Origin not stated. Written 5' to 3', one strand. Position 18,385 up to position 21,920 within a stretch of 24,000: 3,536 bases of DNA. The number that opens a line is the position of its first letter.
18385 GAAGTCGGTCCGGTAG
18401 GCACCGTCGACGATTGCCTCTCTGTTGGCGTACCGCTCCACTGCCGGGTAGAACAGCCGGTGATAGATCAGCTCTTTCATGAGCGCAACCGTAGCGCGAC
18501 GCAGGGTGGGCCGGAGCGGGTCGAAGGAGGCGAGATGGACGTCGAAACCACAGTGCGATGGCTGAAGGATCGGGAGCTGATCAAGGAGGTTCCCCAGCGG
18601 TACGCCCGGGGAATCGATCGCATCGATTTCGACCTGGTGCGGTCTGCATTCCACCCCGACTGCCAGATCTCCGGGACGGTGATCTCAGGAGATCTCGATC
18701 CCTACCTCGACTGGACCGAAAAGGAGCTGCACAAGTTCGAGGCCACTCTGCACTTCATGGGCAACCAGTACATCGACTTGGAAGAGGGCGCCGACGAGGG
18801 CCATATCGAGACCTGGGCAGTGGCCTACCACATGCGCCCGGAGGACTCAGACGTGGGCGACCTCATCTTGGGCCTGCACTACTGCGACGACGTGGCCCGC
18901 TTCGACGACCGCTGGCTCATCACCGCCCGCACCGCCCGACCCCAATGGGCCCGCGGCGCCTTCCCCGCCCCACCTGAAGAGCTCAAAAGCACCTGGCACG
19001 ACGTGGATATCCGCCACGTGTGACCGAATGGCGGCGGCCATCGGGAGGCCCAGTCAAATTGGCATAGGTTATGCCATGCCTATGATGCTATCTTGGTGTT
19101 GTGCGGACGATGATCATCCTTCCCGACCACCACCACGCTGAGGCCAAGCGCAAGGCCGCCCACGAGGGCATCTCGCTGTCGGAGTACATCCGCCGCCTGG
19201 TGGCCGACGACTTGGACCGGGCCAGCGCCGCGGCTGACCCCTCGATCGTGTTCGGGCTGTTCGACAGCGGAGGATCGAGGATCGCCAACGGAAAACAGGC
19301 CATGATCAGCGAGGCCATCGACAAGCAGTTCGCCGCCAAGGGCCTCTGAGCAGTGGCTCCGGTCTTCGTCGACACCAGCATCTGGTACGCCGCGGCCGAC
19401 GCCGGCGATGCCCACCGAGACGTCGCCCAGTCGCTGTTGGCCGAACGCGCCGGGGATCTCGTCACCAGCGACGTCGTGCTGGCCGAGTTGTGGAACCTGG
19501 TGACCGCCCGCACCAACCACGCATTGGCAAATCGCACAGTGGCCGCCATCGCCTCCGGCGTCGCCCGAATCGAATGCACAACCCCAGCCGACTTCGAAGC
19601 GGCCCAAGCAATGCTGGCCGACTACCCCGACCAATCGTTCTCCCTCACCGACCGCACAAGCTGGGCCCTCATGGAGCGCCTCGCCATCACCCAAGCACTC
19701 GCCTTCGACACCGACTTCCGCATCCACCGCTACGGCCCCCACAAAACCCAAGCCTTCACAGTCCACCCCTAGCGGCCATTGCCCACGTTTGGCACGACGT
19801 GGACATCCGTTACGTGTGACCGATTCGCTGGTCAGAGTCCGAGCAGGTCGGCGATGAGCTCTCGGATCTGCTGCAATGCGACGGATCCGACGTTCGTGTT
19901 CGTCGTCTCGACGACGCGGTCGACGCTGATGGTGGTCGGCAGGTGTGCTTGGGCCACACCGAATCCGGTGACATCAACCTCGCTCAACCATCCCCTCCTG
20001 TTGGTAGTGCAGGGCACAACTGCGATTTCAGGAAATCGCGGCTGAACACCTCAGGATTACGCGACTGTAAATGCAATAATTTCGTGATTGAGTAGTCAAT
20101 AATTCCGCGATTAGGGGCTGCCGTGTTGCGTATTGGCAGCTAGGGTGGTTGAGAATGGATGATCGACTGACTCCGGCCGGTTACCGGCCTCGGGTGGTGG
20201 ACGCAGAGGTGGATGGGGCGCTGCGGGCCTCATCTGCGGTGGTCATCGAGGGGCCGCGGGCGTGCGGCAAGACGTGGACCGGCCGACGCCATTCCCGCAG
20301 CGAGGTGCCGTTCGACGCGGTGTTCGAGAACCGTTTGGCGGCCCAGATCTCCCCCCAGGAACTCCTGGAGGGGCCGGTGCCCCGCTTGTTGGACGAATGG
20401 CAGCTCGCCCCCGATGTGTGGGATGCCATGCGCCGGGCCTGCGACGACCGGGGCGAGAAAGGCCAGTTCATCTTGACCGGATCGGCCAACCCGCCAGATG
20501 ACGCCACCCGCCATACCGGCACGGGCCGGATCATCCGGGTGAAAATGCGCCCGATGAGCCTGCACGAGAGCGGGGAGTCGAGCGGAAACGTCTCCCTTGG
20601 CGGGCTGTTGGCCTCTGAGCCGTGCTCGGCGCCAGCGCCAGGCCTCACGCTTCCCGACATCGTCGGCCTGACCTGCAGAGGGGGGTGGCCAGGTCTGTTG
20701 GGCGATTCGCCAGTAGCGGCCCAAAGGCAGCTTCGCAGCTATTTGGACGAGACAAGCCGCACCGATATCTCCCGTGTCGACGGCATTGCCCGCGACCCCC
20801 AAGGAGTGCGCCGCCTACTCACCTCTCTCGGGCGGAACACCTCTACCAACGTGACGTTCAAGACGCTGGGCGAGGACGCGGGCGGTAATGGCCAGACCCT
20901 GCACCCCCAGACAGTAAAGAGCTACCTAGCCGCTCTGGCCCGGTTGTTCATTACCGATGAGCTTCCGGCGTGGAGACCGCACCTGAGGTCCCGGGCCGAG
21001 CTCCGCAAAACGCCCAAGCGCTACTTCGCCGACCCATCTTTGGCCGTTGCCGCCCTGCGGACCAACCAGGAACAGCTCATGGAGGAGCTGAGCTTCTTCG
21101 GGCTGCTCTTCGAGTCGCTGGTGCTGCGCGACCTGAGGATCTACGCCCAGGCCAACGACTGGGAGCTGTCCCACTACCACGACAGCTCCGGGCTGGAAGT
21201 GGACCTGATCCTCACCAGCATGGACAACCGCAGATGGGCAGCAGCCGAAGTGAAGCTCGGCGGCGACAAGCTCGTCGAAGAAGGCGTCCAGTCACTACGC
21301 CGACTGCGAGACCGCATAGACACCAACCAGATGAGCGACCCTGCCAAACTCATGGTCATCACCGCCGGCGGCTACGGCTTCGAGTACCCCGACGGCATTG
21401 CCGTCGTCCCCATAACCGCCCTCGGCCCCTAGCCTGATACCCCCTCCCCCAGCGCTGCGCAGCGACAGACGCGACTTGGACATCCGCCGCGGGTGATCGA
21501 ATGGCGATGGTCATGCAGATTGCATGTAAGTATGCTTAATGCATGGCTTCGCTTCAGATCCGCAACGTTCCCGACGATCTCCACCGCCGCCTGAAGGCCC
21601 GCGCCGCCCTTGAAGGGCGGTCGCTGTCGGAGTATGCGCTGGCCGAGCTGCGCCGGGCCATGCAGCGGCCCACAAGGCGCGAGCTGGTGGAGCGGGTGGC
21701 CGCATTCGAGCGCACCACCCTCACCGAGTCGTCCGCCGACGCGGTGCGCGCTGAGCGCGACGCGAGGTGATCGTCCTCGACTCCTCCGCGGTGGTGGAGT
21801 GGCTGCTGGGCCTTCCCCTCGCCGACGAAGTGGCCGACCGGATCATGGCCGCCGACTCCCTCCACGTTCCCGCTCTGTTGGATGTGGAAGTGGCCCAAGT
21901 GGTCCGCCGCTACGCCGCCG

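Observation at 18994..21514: A recombinase-core-like repeat derived from the SnoaL gene 3' end partitions the downstream DNA into self-contained cassettes (integrase-less cassette array)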

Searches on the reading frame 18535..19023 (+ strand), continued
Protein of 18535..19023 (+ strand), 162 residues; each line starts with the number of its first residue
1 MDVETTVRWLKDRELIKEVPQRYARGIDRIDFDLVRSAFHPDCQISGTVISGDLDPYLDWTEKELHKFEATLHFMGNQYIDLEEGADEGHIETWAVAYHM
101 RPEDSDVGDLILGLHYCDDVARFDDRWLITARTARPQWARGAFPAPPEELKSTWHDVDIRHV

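Call 36: find_related_loci(query=window:18535-19023:+, collection=metagenome_contigs, flank=9000)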
Query window:18535-19023:+ (162 aa) in metagenome_contigs; peptide patterns used: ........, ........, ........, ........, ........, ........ (x = any residue, [..] = any of these).
302 stretches matched a pattern; 11 encode a relative of the query (tblastn E <= 1e-3); 11 distinct loci.
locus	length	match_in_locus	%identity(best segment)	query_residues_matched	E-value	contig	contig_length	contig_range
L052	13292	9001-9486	91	1-162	7e-101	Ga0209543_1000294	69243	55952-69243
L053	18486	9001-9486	86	1-162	7e-94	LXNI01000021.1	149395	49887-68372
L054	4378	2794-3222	54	2-146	2e-49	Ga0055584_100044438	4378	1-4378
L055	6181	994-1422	54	2-146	3e-48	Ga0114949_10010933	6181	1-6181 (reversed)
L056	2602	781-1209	50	2-146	2e-47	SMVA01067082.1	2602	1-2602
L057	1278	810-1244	50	2-146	1e-48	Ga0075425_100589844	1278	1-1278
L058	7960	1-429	50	2-146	7e-47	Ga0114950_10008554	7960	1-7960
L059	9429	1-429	50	2-146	7e-47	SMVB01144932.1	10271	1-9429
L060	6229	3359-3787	53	2-146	4e-44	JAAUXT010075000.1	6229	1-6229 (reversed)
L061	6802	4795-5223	53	2-146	8e-44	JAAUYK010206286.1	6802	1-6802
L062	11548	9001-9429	49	2-146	3e-43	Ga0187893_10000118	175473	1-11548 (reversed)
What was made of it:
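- Tried and rejected: (8) The metagenome scan with SnoaL added only one new architecture, L052 (call 36).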

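Call 43: search_protein_families(library=pfam, proteins=[L052:9803-10024:-, L014:10714-11334:+, L012:10611-11027:-, L012:11024-11257:-, L014:11349-11768:-, L014:11768-11974:-], max_evalue=0.01)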
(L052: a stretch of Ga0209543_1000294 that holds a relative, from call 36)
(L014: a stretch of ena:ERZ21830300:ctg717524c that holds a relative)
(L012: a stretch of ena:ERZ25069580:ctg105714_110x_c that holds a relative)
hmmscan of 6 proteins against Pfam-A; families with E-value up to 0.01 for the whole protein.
L052:9803-10024:- (73 aa): 1 family
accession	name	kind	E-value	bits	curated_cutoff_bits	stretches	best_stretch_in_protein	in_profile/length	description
PF10723.15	RepB-RCR_reg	-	0.008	16.5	21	0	9-42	44-79/81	Replication regulatory protein RepB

L014:10714-11334:+ (206 aa): 0 families

L012:10611-11027:- (138 aa): 1 family
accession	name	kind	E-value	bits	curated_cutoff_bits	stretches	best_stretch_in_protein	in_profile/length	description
PF01850.27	PIN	-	1.4e-11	45.5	23.6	1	6-124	1-117/120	PIN domain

L012:11024-11257:- (77 aa): 1 family
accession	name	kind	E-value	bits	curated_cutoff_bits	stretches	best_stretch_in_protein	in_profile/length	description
PF22513.2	FitA-like_RHH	-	7.4e-06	26.3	27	1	2-34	1-33/39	Antitoxin FitA-like, ribbon-helix-helix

L014:11349-11768:- (139 aa): 1 family
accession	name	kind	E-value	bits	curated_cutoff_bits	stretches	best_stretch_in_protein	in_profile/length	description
PF01850.27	PIN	-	2.8e-11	44.5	23.6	1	9-122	4-118/120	PIN domain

L014:11768-11974:- (68 aa): 1 family
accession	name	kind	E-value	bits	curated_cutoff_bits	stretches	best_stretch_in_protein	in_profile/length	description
PF09957.15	VapB_antitoxin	-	0.00012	22.3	23.4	1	3-45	2-44/47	Bacterial antitoxin of type II TA system, VapB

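Call 60: find_encoding_contigs(protein=P0006, flank=10000, max_places=3)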
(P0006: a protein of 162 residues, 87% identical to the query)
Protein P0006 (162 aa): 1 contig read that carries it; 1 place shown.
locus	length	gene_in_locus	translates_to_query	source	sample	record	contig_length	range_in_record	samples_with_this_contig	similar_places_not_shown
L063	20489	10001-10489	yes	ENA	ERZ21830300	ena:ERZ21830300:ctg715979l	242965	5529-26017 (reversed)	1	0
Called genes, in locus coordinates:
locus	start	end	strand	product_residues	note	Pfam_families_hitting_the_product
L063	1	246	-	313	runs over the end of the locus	PF00005:ABC_tran, PF13304:AAA_21 (weak), PF13732:DrrA1-3_C (weak)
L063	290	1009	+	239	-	PF00378:ECH_1, PF16113:ECH_2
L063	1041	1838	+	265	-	PF11716:MDMPI_N, PF12867:DinB_2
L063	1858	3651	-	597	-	PF13231:PMT_2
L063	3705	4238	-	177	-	PF20604:DUF6798 (weak)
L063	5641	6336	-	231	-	PF06737:Transglycosylas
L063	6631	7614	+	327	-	PF00762:Ferrochelatase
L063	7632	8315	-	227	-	PF01987:AIM24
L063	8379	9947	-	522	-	PF00501:AMP-binding, PF13193:AMP-binding_C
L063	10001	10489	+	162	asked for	PF13577:SnoaL_4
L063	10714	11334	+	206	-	-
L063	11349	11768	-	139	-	PF01850:PIN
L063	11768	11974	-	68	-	-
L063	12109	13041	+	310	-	PF00106:adh_short (weak), PF13561:adh_short_C2, PF00106:adh_short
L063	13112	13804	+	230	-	PF00535:Glycos_transf_2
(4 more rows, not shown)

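Call 61: find_encoding_contigs(protein=P0001, flank=10000, max_places=6)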
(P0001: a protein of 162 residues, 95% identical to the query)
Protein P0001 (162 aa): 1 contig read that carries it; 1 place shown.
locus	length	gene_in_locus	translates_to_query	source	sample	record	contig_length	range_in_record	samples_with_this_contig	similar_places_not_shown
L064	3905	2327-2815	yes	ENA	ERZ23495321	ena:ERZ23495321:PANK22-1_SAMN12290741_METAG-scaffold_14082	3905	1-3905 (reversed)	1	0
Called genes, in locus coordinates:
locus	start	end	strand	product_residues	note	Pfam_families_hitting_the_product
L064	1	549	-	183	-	?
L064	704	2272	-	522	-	PF00501:AMP-binding, PF13193:AMP-binding_C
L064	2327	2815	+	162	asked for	PF13577:SnoaL_4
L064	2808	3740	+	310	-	PF00106:adh_short, PF13561:adh_short_C2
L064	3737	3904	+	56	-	?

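Call 65: search_protein_families(library=ncbifam, proteins=[window:18535-19023:+], max_evalue=0.001)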
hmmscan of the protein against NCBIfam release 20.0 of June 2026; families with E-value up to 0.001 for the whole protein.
window:18535-19023:+ (162 aa): 0 families

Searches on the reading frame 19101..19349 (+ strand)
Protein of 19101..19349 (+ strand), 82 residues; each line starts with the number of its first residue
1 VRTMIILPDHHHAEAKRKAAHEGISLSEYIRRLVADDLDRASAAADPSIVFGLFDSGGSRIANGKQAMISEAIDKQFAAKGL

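Call 6: search_protein_families(library=pfam, proteins=[window:19101-19349:+], max_evalue=0.01)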
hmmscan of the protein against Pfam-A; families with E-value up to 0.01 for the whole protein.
window:19101-19349:+ (82 aa): 3 families
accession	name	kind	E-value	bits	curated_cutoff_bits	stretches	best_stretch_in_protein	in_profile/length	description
PF21983.2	NikA-like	-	0.0013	19.3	27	1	13-34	17-38/72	Mobilization protein NikA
PF22513.2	FitA-like_RHH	-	0.0026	18.1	27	1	7-34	8-35/39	Antitoxin FitA-like, ribbon-helix-helix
PF05534.18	HicB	-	0.0059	16.9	21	0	10-33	27-50/51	HicB family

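Call 64: search_protein_families(library=padloc, proteins=[window:19101-19349:+], max_evalue=0.001)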
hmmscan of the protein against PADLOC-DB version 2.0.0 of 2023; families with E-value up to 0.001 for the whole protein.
window:19101-19349:+ (82 aa): 0 families

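Call 65: search_protein_families(library=ncbifam, proteins=[window:19101-19349:+], max_evalue=0.001)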
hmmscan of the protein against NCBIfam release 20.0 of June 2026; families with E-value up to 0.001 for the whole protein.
window:19101-19349:+ (82 aa): 0 families

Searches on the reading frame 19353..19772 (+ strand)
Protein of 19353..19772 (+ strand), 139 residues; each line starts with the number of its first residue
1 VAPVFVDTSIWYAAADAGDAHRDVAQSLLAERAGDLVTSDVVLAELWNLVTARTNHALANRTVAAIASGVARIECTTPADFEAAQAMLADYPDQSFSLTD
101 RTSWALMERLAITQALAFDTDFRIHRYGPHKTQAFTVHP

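Call 6: search_protein_families(library=pfam, proteins=[window:19353-19772:+], max_evalue=0.01)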
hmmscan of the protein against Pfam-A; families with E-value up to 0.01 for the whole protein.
window:19353-19772:+ (139 aa): 1 family
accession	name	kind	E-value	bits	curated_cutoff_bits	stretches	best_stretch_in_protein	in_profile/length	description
PF01850.27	PIN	-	1.4e-13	52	23.6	1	4-123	1-115/120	PIN domain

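Call 30: find_related_loci(query=window:19353-19772:+, collection=genome_contigs, flank=4000)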
Query window:19353-19772:+ (139 aa) in genome_contigs; peptide patterns used: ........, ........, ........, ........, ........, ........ (x = any residue, [..] = any of these).
600 stretches matched a pattern (row limit reached: there are more); 31 encode a relative of the query (tblastn E <= 1e-3); 31 distinct loci.
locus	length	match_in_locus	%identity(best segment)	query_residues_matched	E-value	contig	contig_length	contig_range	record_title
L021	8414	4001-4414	91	1-138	8e-80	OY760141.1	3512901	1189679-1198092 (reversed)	MAG: Acidimicrobiales bacterium isolate 5b15a54b-9cf3-459b-830c-82dda2a8371f genome assembly, chromosome: 1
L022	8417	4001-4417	71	1-139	3e-62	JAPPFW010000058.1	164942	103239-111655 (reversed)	MAG: bacterium isolate RHO1_bin_3 NODE_172_length_164942_cov_38.234082, whole genome shotgun sequence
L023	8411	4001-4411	70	3-139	1e-60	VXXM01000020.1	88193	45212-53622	MAG: Acidimicrobiia bacterium isolate SB0668_bin_6 NODE_117_length_88193_cov_23.228551, whole genome shotgun sequence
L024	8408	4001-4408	71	4-139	8e-61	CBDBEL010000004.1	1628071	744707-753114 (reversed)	MAG: Candidatus Aldehydirespirator sp. isolate 42010ebb-ea2b-4a2b-9d13-79554d05c50f genome assembly, contig: contig_4, w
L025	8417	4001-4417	69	1-139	2e-55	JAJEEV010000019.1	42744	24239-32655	MAG: Acidimicrobiia bacterium isolate p16x34bins.51 k141_544933, whole genome shotgun sequence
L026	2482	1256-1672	71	1-139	2e-55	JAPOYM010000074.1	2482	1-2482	MAG: bacterium isolate COS4_bin_33 NODE_19005_length_2482_cov_45.1112, whole genome shotgun sequence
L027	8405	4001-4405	59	5-139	2e-51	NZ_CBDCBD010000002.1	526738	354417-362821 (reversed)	MAG: Candidatus Poriferisodalis sp. isolate 6a24a2a4-787d-444e-805d-677bc1c4d3e8 contig_2, whole genome shotgun sequence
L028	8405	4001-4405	59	5-139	6e-51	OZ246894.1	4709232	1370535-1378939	MAG: Acidimicrobiales bacterium isolate 168846d3-da31-4246-9ed1-ce7448191819 genome assembly, chromosome: 1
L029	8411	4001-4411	64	2-139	2e-49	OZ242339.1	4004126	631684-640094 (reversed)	MAG: Acidimicrobiales bacterium isolate d2f1fe46-59da-42e5-8b0a-fdf35f8109fa genome assembly, chromosome: 1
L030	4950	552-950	49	4-137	2e-34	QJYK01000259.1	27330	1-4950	MAG: Gemmatimonadetes bacterium isolate SZUA-318 scaffold_2701, whole genome shotgun sequence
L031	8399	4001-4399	50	4-137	1e-33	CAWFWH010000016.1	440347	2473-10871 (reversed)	MAG: uncultured Acidobacteriaceae bacterium isolate MFD09603.bin.2.165 genome assembly, contig: contig_2660, whole genom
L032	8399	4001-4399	46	4-137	5e-33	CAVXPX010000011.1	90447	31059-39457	MAG: uncultured Acidobacteriota bacterium isolate MFD05502.bin.1.121 genome assembly, contig: contig_43843, whole genome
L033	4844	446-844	45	4-137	2e-32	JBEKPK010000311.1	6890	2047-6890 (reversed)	MAG: Bryobacteraceae bacterium isolate SPRUCE 462 SPRUCE_462_311, whole genome shotgun sequence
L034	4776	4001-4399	49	4-137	4e-32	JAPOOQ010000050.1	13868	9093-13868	MAG: Gemmatimonadetes bacterium isolate APA_bin_39 c_000000038293, whole genome shotgun sequence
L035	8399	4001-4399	46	4-137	4e-31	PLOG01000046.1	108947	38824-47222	MAG: Acidobacteriaceae bacterium isolate fen_409 73.20120800_E1D.22_contig_664, whole genome shotgun sequence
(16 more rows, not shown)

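Call 64: search_protein_families(library=padloc, proteins=[window:19353-19772:+], max_evalue=0.001)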
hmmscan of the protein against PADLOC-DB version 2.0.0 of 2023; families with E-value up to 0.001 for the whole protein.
window:19353-19772:+ (139 aa): 0 families

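Call 65: search_protein_families(library=ncbifam, proteins=[window:19353-19772:+], max_evalue=0.001)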
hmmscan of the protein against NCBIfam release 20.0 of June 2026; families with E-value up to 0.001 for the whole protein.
window:19353-19772:+ (139 aa): 0 families

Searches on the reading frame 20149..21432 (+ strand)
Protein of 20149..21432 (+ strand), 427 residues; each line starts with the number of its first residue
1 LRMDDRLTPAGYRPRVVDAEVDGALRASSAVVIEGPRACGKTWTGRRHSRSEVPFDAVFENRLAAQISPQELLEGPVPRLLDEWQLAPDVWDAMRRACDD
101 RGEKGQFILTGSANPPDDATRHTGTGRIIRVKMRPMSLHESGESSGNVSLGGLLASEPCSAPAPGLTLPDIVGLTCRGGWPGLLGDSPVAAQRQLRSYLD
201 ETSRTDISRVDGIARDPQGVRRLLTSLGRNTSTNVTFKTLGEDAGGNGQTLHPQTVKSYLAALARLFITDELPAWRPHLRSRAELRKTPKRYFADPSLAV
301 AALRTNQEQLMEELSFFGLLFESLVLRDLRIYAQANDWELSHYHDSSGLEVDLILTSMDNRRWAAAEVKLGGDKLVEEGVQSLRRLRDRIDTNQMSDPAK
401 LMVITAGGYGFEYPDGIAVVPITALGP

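Call 6: search_protein_families(library=pfam, proteins=[window:20149-21432:+], max_evalue=0.01)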
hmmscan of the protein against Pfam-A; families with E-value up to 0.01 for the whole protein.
window:20149-21432:+ (427 aa): 2 families
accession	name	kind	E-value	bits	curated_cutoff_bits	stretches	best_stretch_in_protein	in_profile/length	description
PF13635.12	DUF4143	-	1.3e-33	116.4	28.1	1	205-370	2-159/160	Domain of unknown function (DUF4143)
PF13173.12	AAA_14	-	8.2e-13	48.9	27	1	29-140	3-127/129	AAA domain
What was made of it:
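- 20027..21438 (+): AAA_14/DUF4143 ATPase unit: AT-rich upstream region (20027-20148) and gene (20149/20155-21432). It truncates the mazF relic. Pfam DUF4143 1.3e-33 and AAA_14 8.2e-13 (call 6).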

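Call 10: find_encoding_contigs(protein=window:20149-21432:+, flank=10000, max_places=10)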
Protein window:20149-21432:+ (427 aa): no gene with exactly this product is on record in the collection.
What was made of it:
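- Tried and rejected: (7) An exact-protein look-up of the ATPase failed, because the gene caller uses a start 6 nt downstream (call 10).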

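Call 64: search_protein_families(library=padloc, proteins=[window:20149-21432:+], max_evalue=0.001)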
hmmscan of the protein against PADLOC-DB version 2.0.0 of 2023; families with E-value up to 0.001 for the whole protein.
window:20149-21432:+ (427 aa): 5 families
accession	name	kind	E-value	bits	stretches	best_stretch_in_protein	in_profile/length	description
PDLC04790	PDC-S01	-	4.6e-64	214.7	1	11-425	10-417/422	-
PDLC04789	PDC-S01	-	2.4e-17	61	1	15-373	4-343/375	-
PDLC04787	PDC-S01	-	8.3e-16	55.8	1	80-423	97-403/412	-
PDLC04791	PDC-S01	-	1.5e-07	28.5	1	246-385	235-365/395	-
PDLC04786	PDC-S01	-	5.1e-06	23.5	0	286-371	303-387/439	-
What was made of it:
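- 20027..21438 (+): PADLOC candidate defence family PDC-S01 4.6e-64 (call 64).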

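Call 65: search_protein_families(library=ncbifam, proteins=[window:20149-21432:+], max_evalue=0.001)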
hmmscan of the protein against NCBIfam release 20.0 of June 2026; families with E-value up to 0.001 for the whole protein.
window:20149-21432:+ (427 aa): 0 families

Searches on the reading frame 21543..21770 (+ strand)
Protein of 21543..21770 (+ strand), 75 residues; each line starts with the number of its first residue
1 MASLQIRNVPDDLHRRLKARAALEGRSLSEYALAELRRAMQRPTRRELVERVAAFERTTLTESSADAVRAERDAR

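Call 6: search_protein_families(library=pfam, proteins=[window:21543-21770:+], max_evalue=0.01)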
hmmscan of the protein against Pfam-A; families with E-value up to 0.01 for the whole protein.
window:21543-21770:+ (75 aa): 3 families
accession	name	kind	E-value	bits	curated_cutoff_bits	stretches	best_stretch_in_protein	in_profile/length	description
PF22513.2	FitA-like_RHH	-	5e-13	49.2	27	1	2-39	1-38/39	Antitoxin FitA-like, ribbon-helix-helix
PF09386.16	ParD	-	2.2e-07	31.6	27.3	1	1-65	1-64/80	Antitoxin ParD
PF08681.18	TacA1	-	0.0072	16.7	21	0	11-38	8-35/80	Antitoxin TacA 1-like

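Call 64: search_protein_families(library=padloc, proteins=[window:21543-21770:+], max_evalue=0.001)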
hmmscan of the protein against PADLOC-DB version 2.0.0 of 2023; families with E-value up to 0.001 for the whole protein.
window:21543-21770:+ (75 aa): 0 families

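Call 65: search_protein_families(library=ncbifam, proteins=[window:21543-21770:+], max_evalue=0.001)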
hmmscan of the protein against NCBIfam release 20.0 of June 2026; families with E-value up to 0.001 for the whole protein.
window:21543-21770:+ (75 aa): 1 family
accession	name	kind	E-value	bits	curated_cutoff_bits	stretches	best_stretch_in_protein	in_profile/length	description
NF050181.1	TA_anti_VapB_Myco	equivalog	0.00074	20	60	1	1-56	1-56/72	type II toxin-antitoxin system VapB family antitoxin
